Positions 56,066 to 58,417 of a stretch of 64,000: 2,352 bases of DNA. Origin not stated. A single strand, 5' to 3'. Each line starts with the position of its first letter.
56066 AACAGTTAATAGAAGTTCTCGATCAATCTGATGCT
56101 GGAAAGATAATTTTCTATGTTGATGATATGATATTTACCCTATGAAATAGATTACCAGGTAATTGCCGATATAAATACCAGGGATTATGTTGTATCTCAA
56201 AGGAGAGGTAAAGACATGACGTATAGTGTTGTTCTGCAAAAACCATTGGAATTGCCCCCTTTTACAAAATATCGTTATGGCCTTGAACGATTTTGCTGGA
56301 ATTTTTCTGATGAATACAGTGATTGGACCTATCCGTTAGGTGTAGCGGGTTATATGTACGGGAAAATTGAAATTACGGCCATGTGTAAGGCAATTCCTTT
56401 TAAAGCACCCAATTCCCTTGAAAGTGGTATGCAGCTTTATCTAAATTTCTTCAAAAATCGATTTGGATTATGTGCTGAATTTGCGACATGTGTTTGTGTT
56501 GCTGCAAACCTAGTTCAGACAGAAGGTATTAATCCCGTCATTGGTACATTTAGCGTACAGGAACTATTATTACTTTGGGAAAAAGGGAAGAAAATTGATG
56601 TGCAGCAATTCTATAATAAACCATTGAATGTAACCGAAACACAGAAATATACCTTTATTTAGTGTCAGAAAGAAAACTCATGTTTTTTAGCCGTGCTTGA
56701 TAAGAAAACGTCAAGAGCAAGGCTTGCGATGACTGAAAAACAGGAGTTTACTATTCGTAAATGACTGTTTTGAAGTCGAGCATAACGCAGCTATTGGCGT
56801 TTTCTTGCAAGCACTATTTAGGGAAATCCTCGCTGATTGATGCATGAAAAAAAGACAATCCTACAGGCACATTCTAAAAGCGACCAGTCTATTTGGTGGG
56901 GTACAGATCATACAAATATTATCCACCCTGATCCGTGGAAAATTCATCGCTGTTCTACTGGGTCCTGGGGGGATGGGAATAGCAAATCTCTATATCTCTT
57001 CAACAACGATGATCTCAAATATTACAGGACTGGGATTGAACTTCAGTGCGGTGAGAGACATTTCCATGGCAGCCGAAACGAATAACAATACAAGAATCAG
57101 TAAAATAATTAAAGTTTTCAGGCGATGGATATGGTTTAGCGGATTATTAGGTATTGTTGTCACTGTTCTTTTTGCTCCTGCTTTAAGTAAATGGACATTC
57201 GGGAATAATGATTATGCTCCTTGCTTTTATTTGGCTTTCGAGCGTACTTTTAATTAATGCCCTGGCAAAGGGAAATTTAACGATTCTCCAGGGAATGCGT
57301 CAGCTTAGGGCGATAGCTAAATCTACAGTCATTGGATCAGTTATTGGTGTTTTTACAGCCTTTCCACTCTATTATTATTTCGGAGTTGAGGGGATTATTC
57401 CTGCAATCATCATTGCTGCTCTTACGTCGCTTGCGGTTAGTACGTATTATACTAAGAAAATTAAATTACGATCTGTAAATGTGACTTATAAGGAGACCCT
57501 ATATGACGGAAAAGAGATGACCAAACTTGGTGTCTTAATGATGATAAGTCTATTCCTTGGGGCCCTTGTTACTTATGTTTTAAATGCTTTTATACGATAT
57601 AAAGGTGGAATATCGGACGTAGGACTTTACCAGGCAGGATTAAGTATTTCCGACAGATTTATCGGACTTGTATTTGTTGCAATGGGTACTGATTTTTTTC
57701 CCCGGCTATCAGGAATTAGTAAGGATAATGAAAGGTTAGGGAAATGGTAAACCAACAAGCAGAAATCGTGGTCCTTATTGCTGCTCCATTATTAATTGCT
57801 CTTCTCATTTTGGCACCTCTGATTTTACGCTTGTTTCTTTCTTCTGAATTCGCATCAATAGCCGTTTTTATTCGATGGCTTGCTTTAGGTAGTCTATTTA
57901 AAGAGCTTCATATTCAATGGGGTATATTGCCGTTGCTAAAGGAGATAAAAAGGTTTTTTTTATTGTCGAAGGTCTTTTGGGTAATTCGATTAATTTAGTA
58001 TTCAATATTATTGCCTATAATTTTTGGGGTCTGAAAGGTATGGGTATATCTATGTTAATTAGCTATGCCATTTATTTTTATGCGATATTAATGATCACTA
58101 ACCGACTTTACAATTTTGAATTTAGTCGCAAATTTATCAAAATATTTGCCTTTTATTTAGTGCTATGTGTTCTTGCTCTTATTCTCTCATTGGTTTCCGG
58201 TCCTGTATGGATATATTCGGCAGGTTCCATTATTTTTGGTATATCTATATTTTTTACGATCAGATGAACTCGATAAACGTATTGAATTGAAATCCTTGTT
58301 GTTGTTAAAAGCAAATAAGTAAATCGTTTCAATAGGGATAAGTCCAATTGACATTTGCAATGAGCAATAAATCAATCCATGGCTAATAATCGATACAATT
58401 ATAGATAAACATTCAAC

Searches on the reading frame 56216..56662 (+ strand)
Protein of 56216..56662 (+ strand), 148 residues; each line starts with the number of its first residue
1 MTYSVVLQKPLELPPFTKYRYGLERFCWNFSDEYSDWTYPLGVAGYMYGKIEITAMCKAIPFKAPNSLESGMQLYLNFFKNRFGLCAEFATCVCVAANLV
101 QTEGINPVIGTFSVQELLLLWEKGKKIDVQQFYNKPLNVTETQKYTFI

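Call 11: find_encoding_contigs(protein=window:56216-56662:+, flank=10000, max_places=10)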
Protein window:56216-56662:+ (148 aa): no gene with exactly this product is on record in the collection.

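Call 47: search_protein_families(library=pfam, proteins=[window:56216-56662:+], max_evalue=0.01)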
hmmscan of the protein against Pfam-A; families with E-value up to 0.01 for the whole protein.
window:56216-56662:+ (148 aa): 0 families

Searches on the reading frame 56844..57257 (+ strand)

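Call 47: search_protein_families(library=pfam, proteins=[window:56844-57257:+], max_evalue=0.01)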
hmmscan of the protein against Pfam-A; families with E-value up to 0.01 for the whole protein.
window:56844-57257:+ (137 aa): 1 family
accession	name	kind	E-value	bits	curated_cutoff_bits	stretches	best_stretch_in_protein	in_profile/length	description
PF01943.22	Polysacc_synt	-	8.8e-07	29.1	28.2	1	14-125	5-108/274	Polysaccharide biosynthesis protein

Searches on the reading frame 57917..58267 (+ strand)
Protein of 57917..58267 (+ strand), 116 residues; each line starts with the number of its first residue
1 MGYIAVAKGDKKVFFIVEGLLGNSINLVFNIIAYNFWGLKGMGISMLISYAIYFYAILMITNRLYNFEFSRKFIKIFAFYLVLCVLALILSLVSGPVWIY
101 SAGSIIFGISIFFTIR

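Call 47: search_protein_families(library=pfam, proteins=[window:57917-58267:+], max_evalue=0.01)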
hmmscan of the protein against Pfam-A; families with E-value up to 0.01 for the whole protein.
window:57917-58267:+ (116 aa): 1 family
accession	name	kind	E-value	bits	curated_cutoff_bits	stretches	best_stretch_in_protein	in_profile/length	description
PF03023.19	MurJ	-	0.0013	17.9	27.4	1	12-92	351-430/451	Lipid II flippase MurJ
